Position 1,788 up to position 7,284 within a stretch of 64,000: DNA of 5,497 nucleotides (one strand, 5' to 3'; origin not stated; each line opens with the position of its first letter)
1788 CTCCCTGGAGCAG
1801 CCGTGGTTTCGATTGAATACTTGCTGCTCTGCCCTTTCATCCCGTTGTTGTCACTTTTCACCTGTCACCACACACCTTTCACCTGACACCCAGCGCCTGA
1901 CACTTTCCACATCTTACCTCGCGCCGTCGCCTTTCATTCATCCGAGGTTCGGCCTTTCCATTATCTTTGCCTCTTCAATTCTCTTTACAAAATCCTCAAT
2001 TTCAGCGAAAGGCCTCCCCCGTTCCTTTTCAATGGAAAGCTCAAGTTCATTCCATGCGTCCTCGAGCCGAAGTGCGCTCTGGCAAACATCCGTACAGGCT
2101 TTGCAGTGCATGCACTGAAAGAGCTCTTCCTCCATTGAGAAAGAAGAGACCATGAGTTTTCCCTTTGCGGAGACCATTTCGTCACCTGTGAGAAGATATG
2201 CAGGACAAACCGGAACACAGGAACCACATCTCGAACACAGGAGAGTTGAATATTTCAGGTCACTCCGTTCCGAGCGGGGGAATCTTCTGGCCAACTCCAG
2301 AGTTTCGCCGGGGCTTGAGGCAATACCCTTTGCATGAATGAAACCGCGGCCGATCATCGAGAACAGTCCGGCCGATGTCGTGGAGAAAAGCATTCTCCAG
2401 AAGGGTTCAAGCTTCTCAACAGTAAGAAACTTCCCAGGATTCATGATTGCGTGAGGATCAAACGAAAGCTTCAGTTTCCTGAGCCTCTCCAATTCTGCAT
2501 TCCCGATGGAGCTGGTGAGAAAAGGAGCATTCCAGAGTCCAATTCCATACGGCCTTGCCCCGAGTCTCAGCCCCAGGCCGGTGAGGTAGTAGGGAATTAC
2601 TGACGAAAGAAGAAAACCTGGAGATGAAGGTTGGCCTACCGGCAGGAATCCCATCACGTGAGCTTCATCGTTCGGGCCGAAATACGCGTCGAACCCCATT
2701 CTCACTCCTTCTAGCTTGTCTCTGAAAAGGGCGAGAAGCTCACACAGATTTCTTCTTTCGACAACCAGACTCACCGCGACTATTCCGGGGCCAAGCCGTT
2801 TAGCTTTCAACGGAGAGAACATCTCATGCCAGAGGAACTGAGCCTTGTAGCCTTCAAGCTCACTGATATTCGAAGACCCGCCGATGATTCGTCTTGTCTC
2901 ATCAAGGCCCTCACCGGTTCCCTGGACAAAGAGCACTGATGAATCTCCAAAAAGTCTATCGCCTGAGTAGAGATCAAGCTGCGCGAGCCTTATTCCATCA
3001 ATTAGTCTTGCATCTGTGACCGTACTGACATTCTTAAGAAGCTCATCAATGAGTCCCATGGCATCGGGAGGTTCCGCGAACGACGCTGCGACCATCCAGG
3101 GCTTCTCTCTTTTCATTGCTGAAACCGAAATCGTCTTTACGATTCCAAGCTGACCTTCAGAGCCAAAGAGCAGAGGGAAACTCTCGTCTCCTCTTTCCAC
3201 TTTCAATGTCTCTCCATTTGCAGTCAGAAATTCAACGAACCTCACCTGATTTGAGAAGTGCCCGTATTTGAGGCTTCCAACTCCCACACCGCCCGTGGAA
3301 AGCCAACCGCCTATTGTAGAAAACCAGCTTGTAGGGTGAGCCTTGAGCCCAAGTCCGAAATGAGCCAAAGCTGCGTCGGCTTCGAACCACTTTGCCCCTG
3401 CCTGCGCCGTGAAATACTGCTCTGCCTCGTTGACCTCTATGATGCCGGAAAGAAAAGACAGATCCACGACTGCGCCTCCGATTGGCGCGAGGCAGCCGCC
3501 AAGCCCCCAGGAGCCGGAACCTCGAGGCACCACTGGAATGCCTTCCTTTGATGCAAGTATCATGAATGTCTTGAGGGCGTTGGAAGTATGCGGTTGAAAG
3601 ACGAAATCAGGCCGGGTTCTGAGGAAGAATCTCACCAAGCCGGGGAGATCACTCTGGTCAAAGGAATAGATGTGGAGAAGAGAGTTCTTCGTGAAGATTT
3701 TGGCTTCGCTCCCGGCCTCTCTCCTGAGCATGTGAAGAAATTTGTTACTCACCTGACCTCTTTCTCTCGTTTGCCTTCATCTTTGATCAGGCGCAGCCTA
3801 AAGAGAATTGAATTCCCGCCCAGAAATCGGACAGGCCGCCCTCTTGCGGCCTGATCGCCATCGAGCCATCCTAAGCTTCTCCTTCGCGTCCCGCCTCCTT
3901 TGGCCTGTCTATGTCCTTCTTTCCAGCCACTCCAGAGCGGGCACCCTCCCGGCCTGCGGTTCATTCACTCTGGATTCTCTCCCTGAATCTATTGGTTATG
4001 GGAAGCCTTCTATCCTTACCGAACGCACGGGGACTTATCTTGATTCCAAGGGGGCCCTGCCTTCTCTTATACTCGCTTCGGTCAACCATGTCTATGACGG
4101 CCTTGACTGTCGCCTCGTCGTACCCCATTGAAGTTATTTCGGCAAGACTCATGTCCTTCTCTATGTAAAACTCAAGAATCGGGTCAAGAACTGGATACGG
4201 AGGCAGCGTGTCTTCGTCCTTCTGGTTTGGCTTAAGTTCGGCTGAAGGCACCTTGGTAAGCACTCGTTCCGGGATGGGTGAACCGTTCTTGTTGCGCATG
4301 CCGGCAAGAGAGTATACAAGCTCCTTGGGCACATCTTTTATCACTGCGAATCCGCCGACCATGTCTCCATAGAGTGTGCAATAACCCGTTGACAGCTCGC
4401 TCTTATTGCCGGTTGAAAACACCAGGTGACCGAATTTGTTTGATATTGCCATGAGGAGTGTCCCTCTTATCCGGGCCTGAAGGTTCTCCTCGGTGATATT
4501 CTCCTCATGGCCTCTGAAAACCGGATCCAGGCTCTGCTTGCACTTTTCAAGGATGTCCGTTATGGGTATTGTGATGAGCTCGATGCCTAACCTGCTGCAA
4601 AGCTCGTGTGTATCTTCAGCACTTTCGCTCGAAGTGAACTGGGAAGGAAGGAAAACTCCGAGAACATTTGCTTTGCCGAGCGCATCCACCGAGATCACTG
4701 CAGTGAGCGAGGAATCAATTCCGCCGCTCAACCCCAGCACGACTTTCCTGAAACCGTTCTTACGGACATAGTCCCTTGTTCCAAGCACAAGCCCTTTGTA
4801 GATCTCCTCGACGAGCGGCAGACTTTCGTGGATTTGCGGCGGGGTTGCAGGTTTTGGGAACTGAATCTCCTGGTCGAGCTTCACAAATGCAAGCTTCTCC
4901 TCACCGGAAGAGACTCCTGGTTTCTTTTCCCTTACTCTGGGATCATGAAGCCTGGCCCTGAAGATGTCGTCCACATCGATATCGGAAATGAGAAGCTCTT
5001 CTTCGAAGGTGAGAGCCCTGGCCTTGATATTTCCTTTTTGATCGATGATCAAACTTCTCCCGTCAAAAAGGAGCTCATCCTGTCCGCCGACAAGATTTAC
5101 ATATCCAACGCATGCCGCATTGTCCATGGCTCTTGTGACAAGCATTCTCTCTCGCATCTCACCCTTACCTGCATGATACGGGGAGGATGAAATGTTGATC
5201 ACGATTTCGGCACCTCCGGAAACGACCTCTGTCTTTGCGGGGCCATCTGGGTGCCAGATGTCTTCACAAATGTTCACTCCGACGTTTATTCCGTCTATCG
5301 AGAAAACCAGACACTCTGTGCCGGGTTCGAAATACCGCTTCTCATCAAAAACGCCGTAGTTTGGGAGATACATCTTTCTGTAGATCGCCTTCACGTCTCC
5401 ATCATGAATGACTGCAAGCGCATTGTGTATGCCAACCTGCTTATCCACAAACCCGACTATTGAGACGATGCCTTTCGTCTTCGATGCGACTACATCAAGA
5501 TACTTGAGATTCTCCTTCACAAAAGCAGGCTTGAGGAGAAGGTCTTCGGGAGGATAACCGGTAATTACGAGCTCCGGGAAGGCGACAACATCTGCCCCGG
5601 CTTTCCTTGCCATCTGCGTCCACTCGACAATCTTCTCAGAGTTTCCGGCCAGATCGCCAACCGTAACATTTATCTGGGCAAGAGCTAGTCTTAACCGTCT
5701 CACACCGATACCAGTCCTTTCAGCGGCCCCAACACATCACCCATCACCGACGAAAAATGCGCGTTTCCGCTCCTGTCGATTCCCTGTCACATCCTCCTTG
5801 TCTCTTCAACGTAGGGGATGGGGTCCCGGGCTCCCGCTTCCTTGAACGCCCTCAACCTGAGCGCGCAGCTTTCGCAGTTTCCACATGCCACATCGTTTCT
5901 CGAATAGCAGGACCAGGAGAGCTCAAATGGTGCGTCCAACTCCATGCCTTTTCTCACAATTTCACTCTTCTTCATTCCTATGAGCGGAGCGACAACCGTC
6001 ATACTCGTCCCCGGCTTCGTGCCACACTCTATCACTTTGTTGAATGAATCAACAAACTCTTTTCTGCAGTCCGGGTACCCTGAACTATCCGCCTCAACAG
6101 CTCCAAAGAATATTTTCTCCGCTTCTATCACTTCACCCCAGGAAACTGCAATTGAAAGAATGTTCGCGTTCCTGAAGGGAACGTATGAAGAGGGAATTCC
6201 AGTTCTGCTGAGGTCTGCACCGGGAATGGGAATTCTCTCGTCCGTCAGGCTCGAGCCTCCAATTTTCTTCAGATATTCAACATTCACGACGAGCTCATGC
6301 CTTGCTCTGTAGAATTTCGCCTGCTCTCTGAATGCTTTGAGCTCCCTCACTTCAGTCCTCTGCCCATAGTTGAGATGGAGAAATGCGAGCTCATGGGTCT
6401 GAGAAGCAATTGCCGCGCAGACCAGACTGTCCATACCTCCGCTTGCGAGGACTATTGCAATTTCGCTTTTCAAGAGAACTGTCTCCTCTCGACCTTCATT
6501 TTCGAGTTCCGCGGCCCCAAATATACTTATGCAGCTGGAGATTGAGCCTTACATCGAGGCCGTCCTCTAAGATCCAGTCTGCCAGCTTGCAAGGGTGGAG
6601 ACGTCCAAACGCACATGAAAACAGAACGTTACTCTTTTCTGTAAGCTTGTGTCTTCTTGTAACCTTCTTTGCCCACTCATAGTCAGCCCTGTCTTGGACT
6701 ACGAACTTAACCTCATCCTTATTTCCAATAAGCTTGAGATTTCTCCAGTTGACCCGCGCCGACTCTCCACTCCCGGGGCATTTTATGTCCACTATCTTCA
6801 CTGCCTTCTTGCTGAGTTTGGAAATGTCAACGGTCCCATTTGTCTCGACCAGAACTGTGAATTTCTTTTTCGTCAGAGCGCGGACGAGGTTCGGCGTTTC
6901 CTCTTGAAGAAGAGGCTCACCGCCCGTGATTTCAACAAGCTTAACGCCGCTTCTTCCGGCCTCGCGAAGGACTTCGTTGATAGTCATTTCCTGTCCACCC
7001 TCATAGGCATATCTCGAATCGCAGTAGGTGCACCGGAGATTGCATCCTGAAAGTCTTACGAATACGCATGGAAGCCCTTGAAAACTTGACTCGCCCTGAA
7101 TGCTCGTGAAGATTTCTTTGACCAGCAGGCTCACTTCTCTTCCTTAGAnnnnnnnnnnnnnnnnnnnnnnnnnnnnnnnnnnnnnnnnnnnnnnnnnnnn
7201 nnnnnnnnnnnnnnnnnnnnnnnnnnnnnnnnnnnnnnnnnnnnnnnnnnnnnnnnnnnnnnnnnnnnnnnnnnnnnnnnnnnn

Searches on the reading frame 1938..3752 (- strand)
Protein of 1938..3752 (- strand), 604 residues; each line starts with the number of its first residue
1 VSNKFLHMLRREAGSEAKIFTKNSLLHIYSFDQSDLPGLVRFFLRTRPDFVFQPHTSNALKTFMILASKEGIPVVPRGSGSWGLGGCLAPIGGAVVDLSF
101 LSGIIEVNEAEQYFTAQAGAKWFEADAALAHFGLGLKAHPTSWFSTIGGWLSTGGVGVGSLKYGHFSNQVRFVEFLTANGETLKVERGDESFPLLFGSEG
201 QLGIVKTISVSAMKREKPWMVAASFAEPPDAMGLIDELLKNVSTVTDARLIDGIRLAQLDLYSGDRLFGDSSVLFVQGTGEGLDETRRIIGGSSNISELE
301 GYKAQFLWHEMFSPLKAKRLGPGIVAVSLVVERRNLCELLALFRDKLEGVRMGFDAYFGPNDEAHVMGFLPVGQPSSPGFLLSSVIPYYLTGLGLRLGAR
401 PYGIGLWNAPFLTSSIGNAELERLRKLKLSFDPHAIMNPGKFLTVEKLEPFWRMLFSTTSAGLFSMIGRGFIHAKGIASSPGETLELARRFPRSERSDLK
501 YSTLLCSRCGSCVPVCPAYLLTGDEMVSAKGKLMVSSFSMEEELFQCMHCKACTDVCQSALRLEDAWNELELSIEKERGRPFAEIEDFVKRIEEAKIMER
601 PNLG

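Call 20: search_protein_families(library=pfam, proteins=[window:1938-3752:-], max_evalue=0.001)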
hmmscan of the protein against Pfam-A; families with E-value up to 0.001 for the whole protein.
window:1938-3752:- (604 aa): 11 families
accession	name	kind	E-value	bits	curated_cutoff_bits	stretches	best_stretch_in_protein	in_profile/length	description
PF01565.28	FAD_binding_4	-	8.4e-31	107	26.4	1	48-185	1-138/139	FAD binding domain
PF13183.11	Fer4_8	-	5.7e-09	36.8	27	1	505-559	4-66/68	4Fe-4S dicluster domain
PF12838.12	Fer4_7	-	1.7e-08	35.2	27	1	506-559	2-50/52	4Fe-4S dicluster domain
PF13187.11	Fer4_9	-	4.6e-07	30.2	27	1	506-559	2-49/52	4Fe-4S dicluster domain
PF02913.24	FAD-oxidase_C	-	1.8e-06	28.3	21.2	1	403-441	209-247/248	FAD linked oxidases, C-terminal domain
PF13534.11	Fer4_17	-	4.3e-06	27.6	22.2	1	506-561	2-60/61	4Fe-4S dicluster domain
PF00037.32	Fer4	-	2.1e-05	24.5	21.1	0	504-518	6-20/24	4Fe-4S binding domain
PF13237.11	Fer4_10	-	3.6e-05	24.1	25.5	1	503-557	6-52/53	4Fe-4S dicluster domain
PF12797.12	Fer4_2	-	4.8e-05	23.5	24.5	0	505-518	9-22/22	4Fe-4S binding domain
PF13484.11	Fer4_16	-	0.00037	21.7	30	0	506-558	2-64/66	4Fe-4S double cluster binding domain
PF12800.12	Fer4_4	-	0.00049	20.7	24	0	505-519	3-17/17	4Fe-4S binding domain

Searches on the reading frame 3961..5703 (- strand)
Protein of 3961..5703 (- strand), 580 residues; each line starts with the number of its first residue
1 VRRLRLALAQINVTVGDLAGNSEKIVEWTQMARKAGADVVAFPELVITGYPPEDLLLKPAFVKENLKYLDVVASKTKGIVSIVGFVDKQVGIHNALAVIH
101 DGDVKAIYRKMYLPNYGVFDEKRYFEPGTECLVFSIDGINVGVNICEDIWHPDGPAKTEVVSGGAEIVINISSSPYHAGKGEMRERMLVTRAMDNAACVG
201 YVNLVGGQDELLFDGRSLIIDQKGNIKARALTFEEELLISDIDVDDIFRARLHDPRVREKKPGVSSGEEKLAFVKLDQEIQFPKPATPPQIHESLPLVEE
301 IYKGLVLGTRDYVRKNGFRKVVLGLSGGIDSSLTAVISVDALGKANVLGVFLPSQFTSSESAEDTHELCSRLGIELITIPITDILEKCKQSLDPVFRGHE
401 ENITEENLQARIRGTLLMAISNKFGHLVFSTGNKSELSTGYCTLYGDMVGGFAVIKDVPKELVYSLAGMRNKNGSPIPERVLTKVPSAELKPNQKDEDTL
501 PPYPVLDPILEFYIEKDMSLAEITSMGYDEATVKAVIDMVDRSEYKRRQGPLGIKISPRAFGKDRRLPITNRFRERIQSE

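Call 20: search_protein_families(library=pfam, proteins=[window:3961-5703:-], max_evalue=0.001)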
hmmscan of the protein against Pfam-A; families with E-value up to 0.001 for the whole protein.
window:3961-5703:- (580 aa): 2 families
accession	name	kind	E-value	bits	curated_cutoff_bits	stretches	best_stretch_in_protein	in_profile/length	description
PF02540.23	NAD_synthase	-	2.9e-76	256.2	21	1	304-549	4-241/242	NAD synthase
PF00795.27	CN_hydrolase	-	1.2e-35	123.5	23.2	1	5-247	1-251/256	Carbon-nitrogen hydrolase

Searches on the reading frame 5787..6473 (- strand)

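Call 20: search_protein_families(library=pfam, proteins=[window:5787-6473:-], max_evalue=0.001)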
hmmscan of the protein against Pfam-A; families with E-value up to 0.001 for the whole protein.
window:5787-6473:- (228 aa): 2 families
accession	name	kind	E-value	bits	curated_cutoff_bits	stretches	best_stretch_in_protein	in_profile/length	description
PF06508.19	QueC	-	4.4e-68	229.3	22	1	6-213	2-209/210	Queuosine biosynthesis protein QueC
PF02568.20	ThiI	-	0.00091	19.3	20.5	0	155-180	135-160/197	Thiamine biosynthesis protein (ThiI)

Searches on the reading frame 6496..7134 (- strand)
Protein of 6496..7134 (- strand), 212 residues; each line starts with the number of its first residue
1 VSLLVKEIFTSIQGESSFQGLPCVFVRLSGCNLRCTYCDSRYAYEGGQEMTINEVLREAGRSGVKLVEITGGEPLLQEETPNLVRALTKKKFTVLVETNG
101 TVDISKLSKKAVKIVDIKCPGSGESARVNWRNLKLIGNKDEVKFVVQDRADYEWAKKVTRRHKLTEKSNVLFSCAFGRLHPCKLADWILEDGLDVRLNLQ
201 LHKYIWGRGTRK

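Call 20: search_protein_families(library=pfam, proteins=[window:6496-7134:-], max_evalue=0.001)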
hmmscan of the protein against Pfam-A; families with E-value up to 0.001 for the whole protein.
window:6496-7134:- (212 aa): 2 families
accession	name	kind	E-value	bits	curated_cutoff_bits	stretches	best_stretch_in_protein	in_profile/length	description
PF04055.27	Radical_SAM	-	1.7e-15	58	29.5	1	29-109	5-99/166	Radical SAM superfamily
PF13353.11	Fer4_12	-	8.5e-07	29.8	22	1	24-121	8-115/137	4Fe-4S single cluster domain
